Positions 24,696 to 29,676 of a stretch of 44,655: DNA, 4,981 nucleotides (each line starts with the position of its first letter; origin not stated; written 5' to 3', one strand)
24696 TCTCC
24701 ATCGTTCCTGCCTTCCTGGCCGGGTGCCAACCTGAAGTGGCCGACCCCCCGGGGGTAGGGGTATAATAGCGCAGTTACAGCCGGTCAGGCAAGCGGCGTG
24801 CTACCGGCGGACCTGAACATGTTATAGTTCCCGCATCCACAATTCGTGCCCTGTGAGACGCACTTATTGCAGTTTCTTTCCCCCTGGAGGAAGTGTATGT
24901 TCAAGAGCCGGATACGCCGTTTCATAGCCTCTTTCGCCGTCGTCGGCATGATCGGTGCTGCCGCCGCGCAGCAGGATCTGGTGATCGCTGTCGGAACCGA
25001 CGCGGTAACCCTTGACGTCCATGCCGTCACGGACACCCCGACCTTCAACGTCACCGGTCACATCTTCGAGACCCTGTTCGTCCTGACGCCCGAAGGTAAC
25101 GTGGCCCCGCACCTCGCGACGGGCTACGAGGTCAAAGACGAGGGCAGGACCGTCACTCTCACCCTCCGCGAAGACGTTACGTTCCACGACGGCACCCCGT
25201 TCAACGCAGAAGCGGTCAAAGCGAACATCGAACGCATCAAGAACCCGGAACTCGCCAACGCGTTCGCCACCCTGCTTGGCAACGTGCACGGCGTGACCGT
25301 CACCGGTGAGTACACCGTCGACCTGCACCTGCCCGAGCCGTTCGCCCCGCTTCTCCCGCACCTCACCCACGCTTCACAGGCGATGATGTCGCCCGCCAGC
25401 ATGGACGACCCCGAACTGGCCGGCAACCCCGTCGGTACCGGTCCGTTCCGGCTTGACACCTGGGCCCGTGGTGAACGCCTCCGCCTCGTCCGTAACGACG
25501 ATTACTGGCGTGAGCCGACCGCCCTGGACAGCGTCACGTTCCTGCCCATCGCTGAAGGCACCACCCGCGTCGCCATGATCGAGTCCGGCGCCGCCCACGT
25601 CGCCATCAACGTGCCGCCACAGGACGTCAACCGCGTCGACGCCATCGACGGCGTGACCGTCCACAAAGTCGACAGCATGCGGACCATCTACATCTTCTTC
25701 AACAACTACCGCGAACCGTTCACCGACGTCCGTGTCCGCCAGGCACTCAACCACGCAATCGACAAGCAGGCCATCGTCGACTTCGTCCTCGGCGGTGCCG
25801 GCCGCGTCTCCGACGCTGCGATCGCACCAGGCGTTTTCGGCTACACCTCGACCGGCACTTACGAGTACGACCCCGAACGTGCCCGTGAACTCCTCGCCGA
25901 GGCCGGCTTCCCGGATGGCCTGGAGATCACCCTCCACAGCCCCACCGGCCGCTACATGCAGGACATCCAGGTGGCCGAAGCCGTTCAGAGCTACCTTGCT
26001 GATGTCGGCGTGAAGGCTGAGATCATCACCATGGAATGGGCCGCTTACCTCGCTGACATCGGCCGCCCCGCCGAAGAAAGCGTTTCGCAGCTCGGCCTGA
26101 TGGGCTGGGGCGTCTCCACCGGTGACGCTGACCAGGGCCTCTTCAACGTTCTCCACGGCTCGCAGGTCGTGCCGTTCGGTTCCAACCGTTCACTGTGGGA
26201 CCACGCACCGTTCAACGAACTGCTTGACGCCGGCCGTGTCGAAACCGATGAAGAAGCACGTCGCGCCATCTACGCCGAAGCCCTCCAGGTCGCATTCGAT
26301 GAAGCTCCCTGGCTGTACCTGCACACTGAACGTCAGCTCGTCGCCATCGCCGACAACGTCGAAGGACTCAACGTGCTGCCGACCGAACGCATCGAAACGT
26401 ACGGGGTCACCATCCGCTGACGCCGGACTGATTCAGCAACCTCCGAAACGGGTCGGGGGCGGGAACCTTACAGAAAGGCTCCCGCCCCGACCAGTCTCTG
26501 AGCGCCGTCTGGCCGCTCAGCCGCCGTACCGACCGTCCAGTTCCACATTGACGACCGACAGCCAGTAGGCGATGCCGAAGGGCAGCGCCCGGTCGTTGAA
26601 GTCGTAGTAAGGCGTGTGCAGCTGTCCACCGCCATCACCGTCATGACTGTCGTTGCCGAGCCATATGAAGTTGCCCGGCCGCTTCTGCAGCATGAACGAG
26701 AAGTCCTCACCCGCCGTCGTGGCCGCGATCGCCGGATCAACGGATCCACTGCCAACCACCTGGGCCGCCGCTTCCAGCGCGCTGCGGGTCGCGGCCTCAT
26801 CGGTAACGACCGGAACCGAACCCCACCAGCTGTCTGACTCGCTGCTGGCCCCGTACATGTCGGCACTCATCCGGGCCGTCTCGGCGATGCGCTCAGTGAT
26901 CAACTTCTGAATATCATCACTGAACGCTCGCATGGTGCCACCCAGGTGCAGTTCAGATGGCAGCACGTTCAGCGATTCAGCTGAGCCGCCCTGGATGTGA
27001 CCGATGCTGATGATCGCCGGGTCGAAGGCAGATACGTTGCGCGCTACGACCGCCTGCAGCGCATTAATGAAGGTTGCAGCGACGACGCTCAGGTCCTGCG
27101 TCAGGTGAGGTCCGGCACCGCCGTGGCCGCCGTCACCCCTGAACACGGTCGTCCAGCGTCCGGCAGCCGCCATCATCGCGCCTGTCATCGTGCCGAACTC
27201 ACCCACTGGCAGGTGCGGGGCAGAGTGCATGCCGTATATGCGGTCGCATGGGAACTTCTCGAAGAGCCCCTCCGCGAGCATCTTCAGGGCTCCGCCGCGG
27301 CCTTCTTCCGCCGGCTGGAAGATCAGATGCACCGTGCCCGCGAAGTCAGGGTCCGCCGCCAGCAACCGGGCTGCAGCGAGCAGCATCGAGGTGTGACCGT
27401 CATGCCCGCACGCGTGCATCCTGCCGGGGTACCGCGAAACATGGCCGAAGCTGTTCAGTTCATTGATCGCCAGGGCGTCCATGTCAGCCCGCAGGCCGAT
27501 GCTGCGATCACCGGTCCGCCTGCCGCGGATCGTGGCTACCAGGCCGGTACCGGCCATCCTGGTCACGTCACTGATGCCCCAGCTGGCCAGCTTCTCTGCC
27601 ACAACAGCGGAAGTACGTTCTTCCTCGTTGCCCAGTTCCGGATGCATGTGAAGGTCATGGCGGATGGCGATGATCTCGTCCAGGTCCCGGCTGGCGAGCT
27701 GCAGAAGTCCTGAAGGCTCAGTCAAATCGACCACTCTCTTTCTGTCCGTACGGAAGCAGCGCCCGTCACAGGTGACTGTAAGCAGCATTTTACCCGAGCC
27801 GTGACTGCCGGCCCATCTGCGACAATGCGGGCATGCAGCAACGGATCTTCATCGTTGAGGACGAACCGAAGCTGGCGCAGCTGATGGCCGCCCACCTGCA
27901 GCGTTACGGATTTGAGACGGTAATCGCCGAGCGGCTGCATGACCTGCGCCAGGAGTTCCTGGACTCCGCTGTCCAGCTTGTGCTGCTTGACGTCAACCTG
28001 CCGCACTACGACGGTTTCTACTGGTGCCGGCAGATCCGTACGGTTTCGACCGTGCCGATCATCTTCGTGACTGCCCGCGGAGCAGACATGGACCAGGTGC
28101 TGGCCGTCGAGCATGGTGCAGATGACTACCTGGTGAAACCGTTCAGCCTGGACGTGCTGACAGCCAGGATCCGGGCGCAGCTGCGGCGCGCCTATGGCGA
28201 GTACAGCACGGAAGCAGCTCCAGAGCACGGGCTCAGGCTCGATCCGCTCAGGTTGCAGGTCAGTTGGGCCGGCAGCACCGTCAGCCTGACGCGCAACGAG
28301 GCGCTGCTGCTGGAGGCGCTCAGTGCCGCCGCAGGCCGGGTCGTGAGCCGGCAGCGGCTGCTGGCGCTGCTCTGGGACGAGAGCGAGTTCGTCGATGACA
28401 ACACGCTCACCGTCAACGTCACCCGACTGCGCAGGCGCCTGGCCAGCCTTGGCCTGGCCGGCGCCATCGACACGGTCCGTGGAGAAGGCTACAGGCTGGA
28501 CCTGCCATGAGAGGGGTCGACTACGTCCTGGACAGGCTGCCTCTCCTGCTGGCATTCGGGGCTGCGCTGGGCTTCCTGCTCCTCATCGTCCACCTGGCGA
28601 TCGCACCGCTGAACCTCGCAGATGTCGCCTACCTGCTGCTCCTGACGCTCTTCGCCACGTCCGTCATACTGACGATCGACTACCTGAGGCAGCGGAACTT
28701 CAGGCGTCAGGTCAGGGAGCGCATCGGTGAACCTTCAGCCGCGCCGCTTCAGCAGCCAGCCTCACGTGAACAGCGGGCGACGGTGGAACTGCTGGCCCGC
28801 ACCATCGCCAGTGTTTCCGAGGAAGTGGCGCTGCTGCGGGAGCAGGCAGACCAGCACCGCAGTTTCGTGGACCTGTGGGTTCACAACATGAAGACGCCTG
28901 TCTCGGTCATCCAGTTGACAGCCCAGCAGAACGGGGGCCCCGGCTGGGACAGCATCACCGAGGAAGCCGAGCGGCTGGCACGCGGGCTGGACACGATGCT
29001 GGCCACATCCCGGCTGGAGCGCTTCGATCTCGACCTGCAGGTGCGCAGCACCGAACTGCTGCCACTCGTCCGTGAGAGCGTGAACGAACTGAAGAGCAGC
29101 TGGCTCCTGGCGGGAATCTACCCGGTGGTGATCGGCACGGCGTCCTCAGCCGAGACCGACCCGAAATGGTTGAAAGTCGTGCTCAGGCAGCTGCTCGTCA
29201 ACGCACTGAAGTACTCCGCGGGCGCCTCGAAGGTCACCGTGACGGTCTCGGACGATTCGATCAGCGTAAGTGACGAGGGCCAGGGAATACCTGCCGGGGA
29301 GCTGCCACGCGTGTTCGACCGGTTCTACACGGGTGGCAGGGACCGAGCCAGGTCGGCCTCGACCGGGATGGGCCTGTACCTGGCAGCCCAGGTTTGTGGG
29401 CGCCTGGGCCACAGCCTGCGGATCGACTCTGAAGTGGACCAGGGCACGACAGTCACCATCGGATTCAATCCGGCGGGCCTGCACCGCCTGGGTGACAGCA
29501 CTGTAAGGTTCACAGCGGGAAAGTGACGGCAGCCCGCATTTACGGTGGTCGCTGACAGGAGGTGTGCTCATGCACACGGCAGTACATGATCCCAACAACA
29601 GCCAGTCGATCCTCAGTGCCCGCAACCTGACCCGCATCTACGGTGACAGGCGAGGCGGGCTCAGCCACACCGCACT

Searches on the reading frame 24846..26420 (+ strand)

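Call 79: search_protein_families(library=pfam, proteins=[window:24846-26420:+], max_evalue=0.0001)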
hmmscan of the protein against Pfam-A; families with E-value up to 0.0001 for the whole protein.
window:24846-26420:+ (524 aa): 1 family
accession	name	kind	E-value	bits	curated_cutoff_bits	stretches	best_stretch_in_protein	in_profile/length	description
PF00496.27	SBP_bac_5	-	8e-99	331.7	32.4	1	86-439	2-364/368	Bacterial extracellular solute-binding proteins, family 5 Middle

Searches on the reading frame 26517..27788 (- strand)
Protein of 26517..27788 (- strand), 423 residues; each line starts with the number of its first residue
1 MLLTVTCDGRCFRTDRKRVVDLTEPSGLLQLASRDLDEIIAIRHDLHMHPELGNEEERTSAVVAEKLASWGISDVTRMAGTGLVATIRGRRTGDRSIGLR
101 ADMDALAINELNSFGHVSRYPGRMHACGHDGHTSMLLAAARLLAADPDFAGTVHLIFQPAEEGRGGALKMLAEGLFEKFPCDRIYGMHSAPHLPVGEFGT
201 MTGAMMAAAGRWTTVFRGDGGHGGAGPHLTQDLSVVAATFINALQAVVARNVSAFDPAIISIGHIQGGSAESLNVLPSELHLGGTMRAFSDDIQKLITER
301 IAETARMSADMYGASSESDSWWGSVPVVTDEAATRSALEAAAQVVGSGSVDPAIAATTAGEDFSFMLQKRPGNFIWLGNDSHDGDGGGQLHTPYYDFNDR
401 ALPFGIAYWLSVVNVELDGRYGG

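Call 102: search_protein_families(library=pfam, proteins=[window:26517-27788:-], max_evalue=0.00001)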
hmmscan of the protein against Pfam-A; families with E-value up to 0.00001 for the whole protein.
window:26517-27788:- (423 aa): 1 family
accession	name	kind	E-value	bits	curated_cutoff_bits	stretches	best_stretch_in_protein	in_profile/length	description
PF01546.33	Peptidase_M20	-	7.3e-39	134.2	24.6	1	99-413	2-204/206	Peptidase family M20/M25/M40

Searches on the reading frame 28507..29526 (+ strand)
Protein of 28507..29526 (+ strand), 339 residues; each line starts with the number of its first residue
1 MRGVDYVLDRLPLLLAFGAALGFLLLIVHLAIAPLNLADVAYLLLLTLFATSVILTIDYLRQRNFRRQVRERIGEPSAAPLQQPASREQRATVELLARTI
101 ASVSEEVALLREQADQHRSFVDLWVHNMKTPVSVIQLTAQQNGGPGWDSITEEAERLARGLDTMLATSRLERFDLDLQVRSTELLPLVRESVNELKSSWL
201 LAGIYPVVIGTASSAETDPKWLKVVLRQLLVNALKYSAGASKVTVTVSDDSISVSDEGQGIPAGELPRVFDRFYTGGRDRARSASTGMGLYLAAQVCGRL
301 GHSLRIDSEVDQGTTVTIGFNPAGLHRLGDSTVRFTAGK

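Call 102: search_protein_families(library=pfam, proteins=[window:28507-29526:+], max_evalue=0.00001)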
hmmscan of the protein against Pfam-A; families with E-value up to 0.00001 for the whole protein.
window:28507-29526:+ (339 aa): 1 family
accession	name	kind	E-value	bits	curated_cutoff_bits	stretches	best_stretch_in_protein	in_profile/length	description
PF02518.31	HATPase_c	-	1.5e-22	80.6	26.4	1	218-320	2-107/111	Histidine kinase-, DNA gyrase B-, and HSP90-like ATPase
